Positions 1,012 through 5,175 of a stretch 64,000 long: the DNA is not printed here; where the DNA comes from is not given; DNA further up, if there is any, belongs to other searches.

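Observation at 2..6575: Coupled GT2(DUF2062) gene and single-polypeptide MMPL-exporter/PlsC-acyltransferase/SAM-methyltransferase fusion, followed by a CrtI-like oxidoreductase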

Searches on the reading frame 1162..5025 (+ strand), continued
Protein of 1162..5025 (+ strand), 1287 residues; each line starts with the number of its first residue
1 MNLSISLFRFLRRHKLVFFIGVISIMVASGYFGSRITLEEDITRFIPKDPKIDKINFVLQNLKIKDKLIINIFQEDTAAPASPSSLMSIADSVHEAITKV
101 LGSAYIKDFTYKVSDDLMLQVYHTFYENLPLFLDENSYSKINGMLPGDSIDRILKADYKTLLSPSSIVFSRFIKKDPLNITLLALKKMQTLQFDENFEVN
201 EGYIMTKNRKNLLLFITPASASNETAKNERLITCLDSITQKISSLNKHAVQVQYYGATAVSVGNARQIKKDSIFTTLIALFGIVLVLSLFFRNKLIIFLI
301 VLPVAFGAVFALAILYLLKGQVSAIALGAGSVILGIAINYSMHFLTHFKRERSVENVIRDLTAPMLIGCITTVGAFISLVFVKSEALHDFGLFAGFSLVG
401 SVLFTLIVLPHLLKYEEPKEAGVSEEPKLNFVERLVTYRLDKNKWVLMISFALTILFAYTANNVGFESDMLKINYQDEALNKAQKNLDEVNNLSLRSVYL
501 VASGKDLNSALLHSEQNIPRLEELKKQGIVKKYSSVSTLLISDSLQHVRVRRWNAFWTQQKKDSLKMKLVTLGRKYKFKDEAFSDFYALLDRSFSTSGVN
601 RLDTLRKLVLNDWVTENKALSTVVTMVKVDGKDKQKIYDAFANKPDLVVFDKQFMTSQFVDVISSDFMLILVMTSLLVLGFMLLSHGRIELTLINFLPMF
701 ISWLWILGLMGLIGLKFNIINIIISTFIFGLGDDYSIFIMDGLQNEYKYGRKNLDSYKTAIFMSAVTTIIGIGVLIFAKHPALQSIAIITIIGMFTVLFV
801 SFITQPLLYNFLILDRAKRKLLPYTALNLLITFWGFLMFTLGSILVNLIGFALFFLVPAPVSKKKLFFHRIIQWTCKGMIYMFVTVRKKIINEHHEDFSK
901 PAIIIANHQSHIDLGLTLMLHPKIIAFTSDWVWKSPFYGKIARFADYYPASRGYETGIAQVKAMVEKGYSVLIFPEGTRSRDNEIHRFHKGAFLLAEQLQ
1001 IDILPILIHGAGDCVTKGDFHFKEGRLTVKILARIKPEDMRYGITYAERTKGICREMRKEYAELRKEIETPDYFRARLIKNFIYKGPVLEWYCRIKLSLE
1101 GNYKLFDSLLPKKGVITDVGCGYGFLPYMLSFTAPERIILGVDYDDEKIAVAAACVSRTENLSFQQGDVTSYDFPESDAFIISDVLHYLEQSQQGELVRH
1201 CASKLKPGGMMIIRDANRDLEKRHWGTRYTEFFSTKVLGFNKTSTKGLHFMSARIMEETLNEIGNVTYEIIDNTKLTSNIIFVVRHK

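Call 17: find_encoding_contigs(protein=P0028, flank=10000, max_places=2)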
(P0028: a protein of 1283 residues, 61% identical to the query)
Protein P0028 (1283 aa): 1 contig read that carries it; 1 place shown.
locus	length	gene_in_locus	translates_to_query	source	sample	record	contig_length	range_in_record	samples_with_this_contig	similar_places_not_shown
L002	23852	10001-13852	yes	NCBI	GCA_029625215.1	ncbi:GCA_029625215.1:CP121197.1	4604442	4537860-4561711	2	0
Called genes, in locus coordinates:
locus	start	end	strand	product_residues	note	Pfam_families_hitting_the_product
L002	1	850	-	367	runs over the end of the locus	PF18962:Por_Secre_tail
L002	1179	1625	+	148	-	PF22817:ApeP-like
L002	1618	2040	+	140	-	PF13279:4HBT_2, PF03061:4HBT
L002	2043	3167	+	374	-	PF00109:ketoacyl-synt, PF08545:ACP_syn_III (weak), PF02801:Ketoacyl-synt_C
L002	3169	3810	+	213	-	-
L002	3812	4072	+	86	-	PF00550:PP-binding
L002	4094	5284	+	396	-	PF00109:ketoacyl-synt, PF00108:Thiolase_N (weak), PF02801:Ketoacyl-synt_C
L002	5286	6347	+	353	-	PF13723:Ketoacyl-synt_2, PF00109:ketoacyl-synt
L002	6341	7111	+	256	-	PF01522:Polysacc_deac_1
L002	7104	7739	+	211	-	PF03548:LolA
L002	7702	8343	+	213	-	-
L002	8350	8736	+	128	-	PF22818:ApeI-like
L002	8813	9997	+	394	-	PF00535:Glycos_transf_2, PF09835:DUF2062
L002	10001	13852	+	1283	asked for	PF03176:MMPL, PF01553:Acyltransferase, PF05175:MTS, PF08241:Methyltransf_11, PF08242:Methyltransf_12, PF13489:Methyltransf_23, PF13649:Methyltransf_25, PF13847:Methyltransf_31, +1 more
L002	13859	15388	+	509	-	PF00890:FAD_binding_2, PF01266:DAO (weak), PF01946:Thi4 (weak), PF07992:Pyr_redox_2 (faint), PF12831:FAD_oxidored (weak), PF13450:NAD_binding_8, PF01593:Amino_oxidase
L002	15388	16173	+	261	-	PF00459:Inositol_P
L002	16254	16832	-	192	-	-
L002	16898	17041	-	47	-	-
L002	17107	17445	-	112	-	-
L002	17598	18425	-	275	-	PF06325:PrmA, PF01135:PCMT (weak), PF05175:MTS, PF13489:Methyltransf_23, PF13847:Methyltransf_31, PF13649:Methyltransf_25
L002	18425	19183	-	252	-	PF00121:TIM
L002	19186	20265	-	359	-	PF19300:BPD_transp_1_N, PF00528:BPD_transp_1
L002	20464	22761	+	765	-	PF01734:Patatin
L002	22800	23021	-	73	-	PF11387:DUF2795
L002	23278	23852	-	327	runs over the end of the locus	PF03308:MeaB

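Call 18: find_encoding_contigs(protein=P0030, flank=10000, max_places=2)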
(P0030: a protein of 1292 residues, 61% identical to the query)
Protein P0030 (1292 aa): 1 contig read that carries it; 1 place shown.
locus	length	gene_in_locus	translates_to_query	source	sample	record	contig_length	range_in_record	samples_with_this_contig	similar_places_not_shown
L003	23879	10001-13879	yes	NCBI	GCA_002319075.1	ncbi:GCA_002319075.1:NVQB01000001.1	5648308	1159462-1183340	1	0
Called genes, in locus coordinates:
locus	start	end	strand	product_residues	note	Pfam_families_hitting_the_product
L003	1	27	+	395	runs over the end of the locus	PF00109:ketoacyl-synt, PF02801:Ketoacyl-synt_C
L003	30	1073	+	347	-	PF13723:Ketoacyl-synt_2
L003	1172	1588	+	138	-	PF22817:ApeP-like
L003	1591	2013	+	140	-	PF13279:4HBT_2, PF03061:4HBT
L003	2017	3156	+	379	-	PF00109:ketoacyl-synt, PF08545:ACP_syn_III (weak), PF02801:Ketoacyl-synt_C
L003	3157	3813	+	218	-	-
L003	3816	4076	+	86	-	PF00550:PP-binding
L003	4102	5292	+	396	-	PF00109:ketoacyl-synt, PF00108:Thiolase_N (faint), PF02801:Ketoacyl-synt_C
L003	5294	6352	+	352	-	PF13723:Ketoacyl-synt_2, PF00109:ketoacyl-synt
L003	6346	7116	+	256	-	PF01522:Polysacc_deac_1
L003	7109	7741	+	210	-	PF03548:LolA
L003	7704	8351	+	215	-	-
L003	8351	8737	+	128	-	PF22818:ApeI-like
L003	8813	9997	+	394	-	PF00535:Glycos_transf_2, PF09835:DUF2062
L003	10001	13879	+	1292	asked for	PF03176:MMPL, PF01553:Acyltransferase, PF05175:MTS, PF08241:Methyltransf_11, PF08242:Methyltransf_12, PF13489:Methyltransf_23, PF13649:Methyltransf_25, PF13847:Methyltransf_31, +1 more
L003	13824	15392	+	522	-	PF01946:Thi4 (weak), PF00890:FAD_binding_2 (weak), PF01266:DAO (weak), PF01593:Amino_oxidase, PF12831:FAD_oxidored (faint), PF13450:NAD_binding_8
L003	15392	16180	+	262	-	PF00459:Inositol_P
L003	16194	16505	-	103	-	-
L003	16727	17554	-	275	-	PF06325:PrmA, PF05175:MTS, PF13489:Methyltransf_23, PF13847:Methyltransf_31, PF08241:Methyltransf_11 (weak), PF08242:Methyltransf_12 (faint), PF13649:Methyltransf_25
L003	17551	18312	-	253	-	PF00121:TIM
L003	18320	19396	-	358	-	PF19300:BPD_transp_1_N, PF00528:BPD_transp_1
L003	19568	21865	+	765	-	PF01734:Patatin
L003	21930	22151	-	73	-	PF11387:DUF2795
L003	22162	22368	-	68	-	-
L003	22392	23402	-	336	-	PF03308:MeaB, PF03029:ATP_bind_1 (faint)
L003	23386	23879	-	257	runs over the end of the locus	PF01048:PNP_UDP_1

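Call 20: find_encoding_contigs(protein=P0099, flank=10000, max_places=2)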
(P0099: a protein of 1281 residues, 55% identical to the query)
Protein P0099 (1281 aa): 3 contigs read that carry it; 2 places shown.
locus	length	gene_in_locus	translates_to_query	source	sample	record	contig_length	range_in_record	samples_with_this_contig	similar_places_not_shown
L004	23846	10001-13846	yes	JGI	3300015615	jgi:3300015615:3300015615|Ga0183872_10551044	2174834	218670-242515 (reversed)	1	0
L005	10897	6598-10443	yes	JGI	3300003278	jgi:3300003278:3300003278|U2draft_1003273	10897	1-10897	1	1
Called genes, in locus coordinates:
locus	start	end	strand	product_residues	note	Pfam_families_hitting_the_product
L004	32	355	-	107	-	PF19937:GldC-like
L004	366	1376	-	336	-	PF25594:GldB_lipo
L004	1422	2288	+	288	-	PF13568:OMP_b-brl_2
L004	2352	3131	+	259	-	PF02540:NAD_synthase, PF03054:tRNA_Me_trans (faint)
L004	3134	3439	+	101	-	PF02575:YbaB_DNA_bd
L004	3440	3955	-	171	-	PF00583:Acetyltransf_1, PF13673:Acetyltransf_10 (weak), PF13508:Acetyltransf_7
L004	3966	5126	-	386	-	PF00989:PAS (weak), PF08448:PAS_4, PF13426:PAS_9, PF07228:SpoIIE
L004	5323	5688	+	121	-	-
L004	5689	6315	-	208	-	PF01227:GTP_cyclohydroI, PF14489:QueF (weak)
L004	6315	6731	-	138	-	PF01242:PTPS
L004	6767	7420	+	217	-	PF01048:PNP_UDP_1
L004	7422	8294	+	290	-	PF02621:VitK2_biosynth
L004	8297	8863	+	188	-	PF01195:Pept_tRNA_hydro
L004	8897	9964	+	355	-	PF05990:DUF900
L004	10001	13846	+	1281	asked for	PF03176:MMPL, PF01553:Acyltransferase, PF05175:MTS (weak), PF08241:Methyltransf_11, PF08242:Methyltransf_12, PF13489:Methyltransf_23, PF13649:Methyltransf_25, PF13847:Methyltransf_31, +1 more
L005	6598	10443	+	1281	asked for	PF03176:MMPL, PF01553:Acyltransferase, PF05175:MTS (weak), PF08241:Methyltransf_11, PF08242:Methyltransf_12, PF13489:Methyltransf_23, PF13649:Methyltransf_25, PF13847:Methyltransf_31, +1 more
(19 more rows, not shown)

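Call 42: find_related_loci(query=A1, collection=genome_contigs, flank=10000)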
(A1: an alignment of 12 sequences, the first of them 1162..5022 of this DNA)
Query A1 (1287 aa) in genome_contigs; peptide patterns used: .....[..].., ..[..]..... (x = any residue, [..] = any of these).
218 stretches matched a pattern; 137 encode a relative of the query (tblastn E <= 1e-3); the best 80 are kept; 80 distinct loci.
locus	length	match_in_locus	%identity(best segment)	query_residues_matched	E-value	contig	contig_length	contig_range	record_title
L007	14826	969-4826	77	1-1286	0e+0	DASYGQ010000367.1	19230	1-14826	MAG TPA_asm: Bacteroidia bacterium isolate SMAG_U4218 k141_2450277, whole genome shotgun sequence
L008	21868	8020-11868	62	3-1287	0e+0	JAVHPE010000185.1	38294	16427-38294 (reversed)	MAG: Bacteroidia bacterium isolate WB02no2_35_113 NODE_430_length_38294_cov_81.194513, whole genome shotgun sequence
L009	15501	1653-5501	63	3-1287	0e+0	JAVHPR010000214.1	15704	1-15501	MAG: Bacteroidia bacterium isolate WB02no9_35_13 NODE_3182_length_15704_cov_11.248323, whole genome shotgun sequence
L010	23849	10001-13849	63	3-1287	0e+0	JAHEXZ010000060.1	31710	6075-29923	MAG: Bacteroidetes bacterium isolate nzgw116 NODE_1014_length_31711_cov_5.549288, whole genome shotgun sequence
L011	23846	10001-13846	63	3-1287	0e+0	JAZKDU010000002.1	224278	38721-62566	MAG: Bacteroidota bacterium isolate DC_HB_01_SPN181219-bin066 DCHB01SPN_B066_0_000000000002, whole genome shotgun sequen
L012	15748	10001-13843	63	4-1286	0e+0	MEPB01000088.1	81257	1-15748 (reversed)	MAG: Bacteroidetes bacterium RIFCSPLOWO2_12_FULL_35_15 rifcsplowo2_12_scaffold_605, whole genome shotgun sequence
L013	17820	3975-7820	62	3-1286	0e+0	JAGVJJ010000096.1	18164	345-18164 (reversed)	MAG: Bacteroidia bacterium isolate SW_35 c_000000040967, whole genome shotgun sequence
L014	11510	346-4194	63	4-1287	0e+0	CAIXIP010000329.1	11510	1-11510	MAG: uncultured Bacteroidetes bacterium isolate KT5_bin-767 genome assembly, contig: bin-767:329/358, whole genome shotg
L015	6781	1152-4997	62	4-1287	0e+0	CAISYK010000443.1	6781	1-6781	MAG: uncultured Bacteroidetes bacterium isolate Kiruna_bin-08168 genome assembly, contig: bin-08168:0443/1288, whole gen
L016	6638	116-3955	60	3-1286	0e+0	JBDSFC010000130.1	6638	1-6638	MAG: Bacteroidia bacterium isolate cluster1_bin.219 k127_13609698, whole genome shotgun sequence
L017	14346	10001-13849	60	3-1287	0e+0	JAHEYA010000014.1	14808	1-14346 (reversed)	MAG: Bacteroidetes bacterium isolate nzgw117 NODE_5184_length_14809_cov_2.674837, whole genome shotgun sequence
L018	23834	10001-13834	59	4-1286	0e+0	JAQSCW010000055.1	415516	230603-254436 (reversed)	MAG: bacterium isolate U-2019 MAG009 NODE_9_length_415516_cov_9.300866, whole genome shotgun sequence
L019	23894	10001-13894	56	2-1286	0e+0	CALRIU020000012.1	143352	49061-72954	MAG: Hydrocarboniphaga daqingensis isolate JJ-AX1-329-3-mx-bin493 genome assembly, contig: JJ-MOM7-71-C36, whole genome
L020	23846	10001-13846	55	2-1286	0e+0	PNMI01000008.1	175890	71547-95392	MAG: Sphingobacteriaceae bacterium isolate FW.025 FD_1000037_175890, whole genome shotgun sequence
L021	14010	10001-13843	56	2-1286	0e+0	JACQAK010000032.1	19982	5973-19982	MAG: Bacteroidetes bacterium isolate NC_groundwater_914_Pr1_S-0.2um_36_15 Montesol18-Sp2_coassembly_scaffold_81500, whol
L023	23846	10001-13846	56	2-1287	0e+0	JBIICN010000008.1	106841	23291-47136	MAG: Bacteroidia bacterium isolate ME2000-08-01pf_3300043466_group1_bin14 Rohwer_bin419_scaffold_72_c1, whole genome sho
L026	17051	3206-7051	55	2-1287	0e+0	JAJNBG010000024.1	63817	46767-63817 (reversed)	MAG: Bacteroidetes bacterium isolate C_No_T20_B_bin.102 scaffold_308, whole genome shotgun sequence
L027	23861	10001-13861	56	2-1287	0e+0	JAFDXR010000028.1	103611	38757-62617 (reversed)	MAG: Bacteroidetes bacterium isolate SZAS-3 BACT-AMP-16__28__length-103611, whole genome shotgun sequence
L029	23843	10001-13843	55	2-1286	0e+0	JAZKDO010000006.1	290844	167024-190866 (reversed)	MAG: Bacteroidota bacterium isolate DC_HB_01_SPN181219-bin054 DCHB01SPN_B054_0_000000000006, whole genome shotgun sequen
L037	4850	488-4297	55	7-1284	0e+0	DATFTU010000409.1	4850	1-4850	MAG TPA_asm: Bacteroidia bacterium isolate SMAG_U9419 k141_35680, whole genome shotgun sequence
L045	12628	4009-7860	54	2-1287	0e+0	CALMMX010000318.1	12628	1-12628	MAG TPA_asm: uncultured Bacteroidetes bacterium isolate SRR5676433_bin.47_CONCOCT_v1.1_MAG genome assembly, contig: ERZ7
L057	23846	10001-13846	44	3-1287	0e+0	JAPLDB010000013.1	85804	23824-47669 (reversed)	MAG: Bacteroidetes bacterium isolate LacPavin_0818_WC50_MAG_42_11 LacPavin_0818_WC50_scaffold_960248, whole genome shotg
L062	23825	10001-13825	45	2-1287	0e+0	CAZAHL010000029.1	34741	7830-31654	MAG TPA_asm: uncultured Chryseolinea sp. isolate SRP136066_co1_414 genome assembly, contig: NODE_947_length_34741_cov_5.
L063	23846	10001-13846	44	3-1287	0e+0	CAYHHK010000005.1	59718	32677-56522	MAG TPA_asm: uncultured Flavobacteriales bacterium isolate ERP119702_co1_282 genome assembly, contig: NODE_400_length_59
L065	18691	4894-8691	43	10-1287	0e+0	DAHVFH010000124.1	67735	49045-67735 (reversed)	MAG TPA_asm: Cytophagales bacterium isolate clean292 k141_239353, whole genome shotgun sequence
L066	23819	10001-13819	43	8-1287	0e+0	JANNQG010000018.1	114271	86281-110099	MAG: Cyclobacteriaceae bacterium isolate SOY_31_metabat_48 SOY_31_k141_609102, whole genome shotgun sequence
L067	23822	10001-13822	43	5-1287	0e+0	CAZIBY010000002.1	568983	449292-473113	MAG TPA_asm: uncultured Chitinophagaceae bacterium isolate binchicken_co284_129 genome assembly, contig: NODE_8_length_5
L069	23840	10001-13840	41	3-1287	0e+0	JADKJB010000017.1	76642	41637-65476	MAG: Bacteroidetes bacterium isolate Skiv_18-Q3-R9-52_MAXAC.287 tig00017952-10-763490, whole genome shotgun sequence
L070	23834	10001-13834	43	5-1287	0e+0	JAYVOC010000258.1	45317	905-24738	MAG: Bacteroidota bacterium isolate GL65_UP_metabinner_16 GL65_UP_metabinner_16_257, whole genome shotgun sequence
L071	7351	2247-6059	43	8-1287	0e+0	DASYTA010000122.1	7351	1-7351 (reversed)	MAG TPA_asm: Cyclobacteriaceae bacterium isolate SMAG_U4553 k141_795237, whole genome shotgun sequence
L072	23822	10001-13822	43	5-1287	0e+0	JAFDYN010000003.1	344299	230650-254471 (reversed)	MAG: Bacteroidetes bacterium isolate SZAS-56 BACT-TMP-3__3__length-344299, whole genome shotgun sequence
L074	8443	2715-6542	43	3-1287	0e+0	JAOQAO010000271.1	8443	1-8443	MAG: Bacteroidetes bacterium isolate RYN_284 scaffold_579404, whole genome shotgun sequence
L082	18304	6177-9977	41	7-1287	0e+0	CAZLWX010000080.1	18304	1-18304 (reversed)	MAG TPA_asm: uncultured Roseivirgaceae bacterium isolate SRP263527_co1_225 genome assembly, contig: NODE_2550_length_183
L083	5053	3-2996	59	34-1287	0e+0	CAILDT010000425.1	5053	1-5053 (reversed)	MAG: uncultured Bacteroidetes bacterium isolate LinL4_bin-1161 genome assembly, contig: bin-1161:425/994, whole genome s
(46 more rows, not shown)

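Call 45: find_homologous_proteins(query=L001:820-1479:+, max_evalue=0.00001)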
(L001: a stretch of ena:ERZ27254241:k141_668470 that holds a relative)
Query L001:820-1479:+ (220 aa): 4895 proteins with E <= 0.00001 among 5022 candidates; the best 120 are listed.
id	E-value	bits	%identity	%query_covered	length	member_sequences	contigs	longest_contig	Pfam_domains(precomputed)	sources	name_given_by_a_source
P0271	2.8e-143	493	100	100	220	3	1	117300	-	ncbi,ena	-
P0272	6.9e-92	325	72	94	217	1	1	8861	-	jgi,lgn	-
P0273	5.5e-89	315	70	95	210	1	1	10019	-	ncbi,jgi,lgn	-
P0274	2.0e-88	313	68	96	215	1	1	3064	-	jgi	jgi:hypothetical protein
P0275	1.0e-85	305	67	95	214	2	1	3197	-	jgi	jgi:hypothetical protein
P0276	1.2e-71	259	60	95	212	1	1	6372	-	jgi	jgi:hypothetical protein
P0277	9.8e-64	233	52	96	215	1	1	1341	-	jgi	jgi:hypothetical protein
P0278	3.2e-61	225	52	95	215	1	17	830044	-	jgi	jgi:hypothetical protein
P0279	2.1e-60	222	48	97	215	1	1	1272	-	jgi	jgi:hypothetical protein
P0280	7.5e-60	220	47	97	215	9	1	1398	-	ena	-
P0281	1.1e-58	216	48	98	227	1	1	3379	-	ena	-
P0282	3.9e-58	214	48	98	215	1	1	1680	-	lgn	-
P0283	6.5e-58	214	48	97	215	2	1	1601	-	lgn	-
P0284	4.7e-57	211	47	97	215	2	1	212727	-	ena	-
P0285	1.6e-56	209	50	93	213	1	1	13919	-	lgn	-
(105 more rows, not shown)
